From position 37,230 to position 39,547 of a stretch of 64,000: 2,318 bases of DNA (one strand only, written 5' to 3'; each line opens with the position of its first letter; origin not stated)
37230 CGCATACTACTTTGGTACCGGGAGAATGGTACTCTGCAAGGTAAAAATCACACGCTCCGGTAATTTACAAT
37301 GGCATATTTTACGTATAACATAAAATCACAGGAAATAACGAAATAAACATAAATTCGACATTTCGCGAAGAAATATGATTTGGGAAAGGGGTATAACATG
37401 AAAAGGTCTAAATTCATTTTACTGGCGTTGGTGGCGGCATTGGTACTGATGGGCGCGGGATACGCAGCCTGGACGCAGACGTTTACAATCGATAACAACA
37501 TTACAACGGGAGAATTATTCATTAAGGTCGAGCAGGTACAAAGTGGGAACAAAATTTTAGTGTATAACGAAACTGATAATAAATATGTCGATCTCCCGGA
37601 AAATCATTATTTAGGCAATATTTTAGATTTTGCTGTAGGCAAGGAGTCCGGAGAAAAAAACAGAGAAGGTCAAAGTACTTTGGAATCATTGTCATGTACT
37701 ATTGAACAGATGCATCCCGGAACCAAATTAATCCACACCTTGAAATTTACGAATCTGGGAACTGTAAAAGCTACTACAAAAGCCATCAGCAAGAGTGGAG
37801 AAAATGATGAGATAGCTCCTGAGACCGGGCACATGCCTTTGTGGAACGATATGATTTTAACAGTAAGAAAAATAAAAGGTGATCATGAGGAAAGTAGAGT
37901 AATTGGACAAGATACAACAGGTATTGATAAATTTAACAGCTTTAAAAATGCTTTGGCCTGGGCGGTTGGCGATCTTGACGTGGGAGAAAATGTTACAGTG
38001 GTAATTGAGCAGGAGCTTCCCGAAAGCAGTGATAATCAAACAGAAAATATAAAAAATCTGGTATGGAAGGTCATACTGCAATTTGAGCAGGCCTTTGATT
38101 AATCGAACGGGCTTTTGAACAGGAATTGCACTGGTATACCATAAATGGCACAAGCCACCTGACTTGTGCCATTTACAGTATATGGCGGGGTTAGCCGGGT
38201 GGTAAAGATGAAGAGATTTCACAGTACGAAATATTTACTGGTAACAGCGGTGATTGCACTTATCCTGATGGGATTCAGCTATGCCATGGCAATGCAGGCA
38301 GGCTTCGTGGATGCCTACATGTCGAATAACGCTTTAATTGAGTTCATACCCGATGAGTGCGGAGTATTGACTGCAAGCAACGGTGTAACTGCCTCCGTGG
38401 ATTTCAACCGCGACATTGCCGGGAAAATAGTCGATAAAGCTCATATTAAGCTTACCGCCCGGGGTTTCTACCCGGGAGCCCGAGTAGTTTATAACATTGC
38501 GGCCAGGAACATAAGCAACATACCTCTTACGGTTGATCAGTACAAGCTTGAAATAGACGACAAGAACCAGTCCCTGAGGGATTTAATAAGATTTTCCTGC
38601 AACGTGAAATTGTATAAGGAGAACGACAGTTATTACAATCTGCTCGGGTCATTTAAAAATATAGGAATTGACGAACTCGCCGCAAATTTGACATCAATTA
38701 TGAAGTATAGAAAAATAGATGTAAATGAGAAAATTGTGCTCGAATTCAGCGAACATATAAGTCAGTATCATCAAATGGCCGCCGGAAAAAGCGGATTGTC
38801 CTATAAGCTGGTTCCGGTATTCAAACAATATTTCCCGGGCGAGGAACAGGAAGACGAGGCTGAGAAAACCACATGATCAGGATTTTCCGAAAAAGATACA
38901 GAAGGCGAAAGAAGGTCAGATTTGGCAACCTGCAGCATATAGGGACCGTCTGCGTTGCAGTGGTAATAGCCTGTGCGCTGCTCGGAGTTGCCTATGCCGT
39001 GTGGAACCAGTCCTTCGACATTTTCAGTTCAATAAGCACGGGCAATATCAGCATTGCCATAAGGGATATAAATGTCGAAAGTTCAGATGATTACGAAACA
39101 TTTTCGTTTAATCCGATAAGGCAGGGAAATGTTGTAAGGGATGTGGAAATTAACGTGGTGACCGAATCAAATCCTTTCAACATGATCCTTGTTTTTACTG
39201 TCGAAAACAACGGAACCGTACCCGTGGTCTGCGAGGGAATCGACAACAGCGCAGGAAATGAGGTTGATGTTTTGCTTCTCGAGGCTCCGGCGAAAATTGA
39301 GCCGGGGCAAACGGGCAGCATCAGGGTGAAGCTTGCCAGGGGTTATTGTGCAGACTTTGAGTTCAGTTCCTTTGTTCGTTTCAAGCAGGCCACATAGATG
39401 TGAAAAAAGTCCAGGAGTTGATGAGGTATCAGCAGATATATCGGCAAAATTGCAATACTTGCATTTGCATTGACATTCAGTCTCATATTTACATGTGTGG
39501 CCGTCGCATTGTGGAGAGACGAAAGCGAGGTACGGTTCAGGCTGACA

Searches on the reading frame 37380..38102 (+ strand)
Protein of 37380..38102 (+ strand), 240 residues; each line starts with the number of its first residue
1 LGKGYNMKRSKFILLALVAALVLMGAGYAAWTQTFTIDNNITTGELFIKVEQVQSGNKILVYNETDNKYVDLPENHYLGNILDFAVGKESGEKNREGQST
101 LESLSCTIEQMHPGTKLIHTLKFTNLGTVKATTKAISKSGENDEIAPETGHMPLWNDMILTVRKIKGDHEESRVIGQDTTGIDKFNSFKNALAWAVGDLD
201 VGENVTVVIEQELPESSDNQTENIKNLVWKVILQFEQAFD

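Call 4: search_protein_families(library=pfam, proteins=[window:37380-38102:+], max_evalue=0.01)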
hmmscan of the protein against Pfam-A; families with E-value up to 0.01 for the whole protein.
window:37380-38102:+ (240 aa): 0 families

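Call 5: search_protein_families(library=ncbifam, proteins=[window:37380-38102:+], max_evalue=0.01)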
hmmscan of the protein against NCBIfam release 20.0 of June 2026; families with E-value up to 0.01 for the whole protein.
window:37380-38102:+ (240 aa): 1 family
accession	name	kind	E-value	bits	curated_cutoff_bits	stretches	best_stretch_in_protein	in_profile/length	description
TIGR04088.1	cognate_SipW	domain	0.002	18.2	19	1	15-46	1-34/34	SipW-dependent-type signal peptide-containing protein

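Call 24: search_solved_structures(query=window:37380-38099:+, max_evalue=10)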
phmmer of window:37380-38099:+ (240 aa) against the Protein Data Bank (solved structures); distinct sequences matched with E-value up to 10: 2.
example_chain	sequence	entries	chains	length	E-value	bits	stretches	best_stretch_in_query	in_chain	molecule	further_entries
9sj2_C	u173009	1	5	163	0.18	14.6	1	100-133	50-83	AbpX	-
9rhp_A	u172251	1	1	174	0.66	12.7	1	100-133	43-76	Archaeal bundling protein X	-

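Call 31: search_solved_structures(query=A3, max_evalue=10, show_alignments=1)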
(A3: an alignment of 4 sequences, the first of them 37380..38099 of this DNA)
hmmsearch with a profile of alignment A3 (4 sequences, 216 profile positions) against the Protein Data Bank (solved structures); distinct sequences matched with E-value up to 10: 9.
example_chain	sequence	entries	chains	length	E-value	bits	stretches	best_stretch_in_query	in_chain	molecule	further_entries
9sj2_C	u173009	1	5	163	6.1e-07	32.8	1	25-142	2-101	AbpX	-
9rhp_A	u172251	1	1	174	0.00025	24.3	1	58-141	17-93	Archaeal bundling protein X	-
1amx_A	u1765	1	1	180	0.17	15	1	82-215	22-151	COLLAGEN ADHESIN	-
5of1_A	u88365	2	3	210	0.2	14.8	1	94-126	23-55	Spore coat-associated protein N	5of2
5tfy_I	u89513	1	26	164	0.22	14.7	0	82-113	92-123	Flagellin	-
8aur_A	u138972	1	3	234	0.22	14.7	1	94-126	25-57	Major biofilm matrix component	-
1te7_A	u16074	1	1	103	0.23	14.6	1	74-116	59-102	Hypothetical UPF0267 protein yqfB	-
7btx_L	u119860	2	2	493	0.59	13.3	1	69-176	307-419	MDM10 isoform 1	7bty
9lwi_A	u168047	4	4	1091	3.4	10.7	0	39-108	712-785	Structural maintenance of chromosomes protein 6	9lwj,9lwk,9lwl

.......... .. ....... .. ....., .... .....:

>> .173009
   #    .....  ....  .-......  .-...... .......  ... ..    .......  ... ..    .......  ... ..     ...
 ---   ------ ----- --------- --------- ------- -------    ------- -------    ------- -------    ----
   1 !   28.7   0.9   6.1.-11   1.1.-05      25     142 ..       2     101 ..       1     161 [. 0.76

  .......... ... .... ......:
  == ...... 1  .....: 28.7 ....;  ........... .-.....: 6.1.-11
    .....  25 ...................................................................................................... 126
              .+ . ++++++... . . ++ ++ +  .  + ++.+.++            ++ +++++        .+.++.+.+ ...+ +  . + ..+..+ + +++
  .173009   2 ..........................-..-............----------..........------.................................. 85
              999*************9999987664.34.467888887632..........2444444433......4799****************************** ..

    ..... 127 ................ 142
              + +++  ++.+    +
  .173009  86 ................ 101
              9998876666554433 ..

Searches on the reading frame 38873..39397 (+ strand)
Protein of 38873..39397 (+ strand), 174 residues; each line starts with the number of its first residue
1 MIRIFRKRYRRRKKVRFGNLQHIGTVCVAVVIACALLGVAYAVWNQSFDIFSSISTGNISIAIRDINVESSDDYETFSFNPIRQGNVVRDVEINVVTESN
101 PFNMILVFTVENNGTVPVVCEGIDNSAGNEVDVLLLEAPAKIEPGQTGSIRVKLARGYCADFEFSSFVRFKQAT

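Call 4: search_protein_families(library=pfam, proteins=[window:38873-39397:+], max_evalue=0.01)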
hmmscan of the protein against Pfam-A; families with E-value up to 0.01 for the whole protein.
window:38873-39397:+ (174 aa): 0 families

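Call 5: search_protein_families(library=ncbifam, proteins=[window:38873-39397:+], max_evalue=0.01)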
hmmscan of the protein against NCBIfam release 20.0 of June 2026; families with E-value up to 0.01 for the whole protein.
window:38873-39397:+ (174 aa): 2 families
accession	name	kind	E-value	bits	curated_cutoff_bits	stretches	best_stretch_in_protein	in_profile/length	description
NF012200.0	choice_anch_D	domain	0.0011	19.4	45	1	107-154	38-87/108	choice-of-anchor D domain-containing protein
NF046073.1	UpsA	equivalog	0.0017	18.5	130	0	91-147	43-97/136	pilin subunit UpsA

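Call 32: search_solved_structures(query=A5, max_evalue=10, show_alignments=1)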
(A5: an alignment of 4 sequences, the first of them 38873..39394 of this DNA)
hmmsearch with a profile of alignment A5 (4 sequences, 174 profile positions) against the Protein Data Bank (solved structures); distinct sequences matched with E-value up to 10: 2.
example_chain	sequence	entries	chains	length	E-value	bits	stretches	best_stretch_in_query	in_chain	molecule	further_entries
9sj2_C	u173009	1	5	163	4.1e-06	29.6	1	43-120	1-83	AbpX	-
9rhp_A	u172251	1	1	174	0.057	16.1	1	66-120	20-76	Archaeal bundling protein X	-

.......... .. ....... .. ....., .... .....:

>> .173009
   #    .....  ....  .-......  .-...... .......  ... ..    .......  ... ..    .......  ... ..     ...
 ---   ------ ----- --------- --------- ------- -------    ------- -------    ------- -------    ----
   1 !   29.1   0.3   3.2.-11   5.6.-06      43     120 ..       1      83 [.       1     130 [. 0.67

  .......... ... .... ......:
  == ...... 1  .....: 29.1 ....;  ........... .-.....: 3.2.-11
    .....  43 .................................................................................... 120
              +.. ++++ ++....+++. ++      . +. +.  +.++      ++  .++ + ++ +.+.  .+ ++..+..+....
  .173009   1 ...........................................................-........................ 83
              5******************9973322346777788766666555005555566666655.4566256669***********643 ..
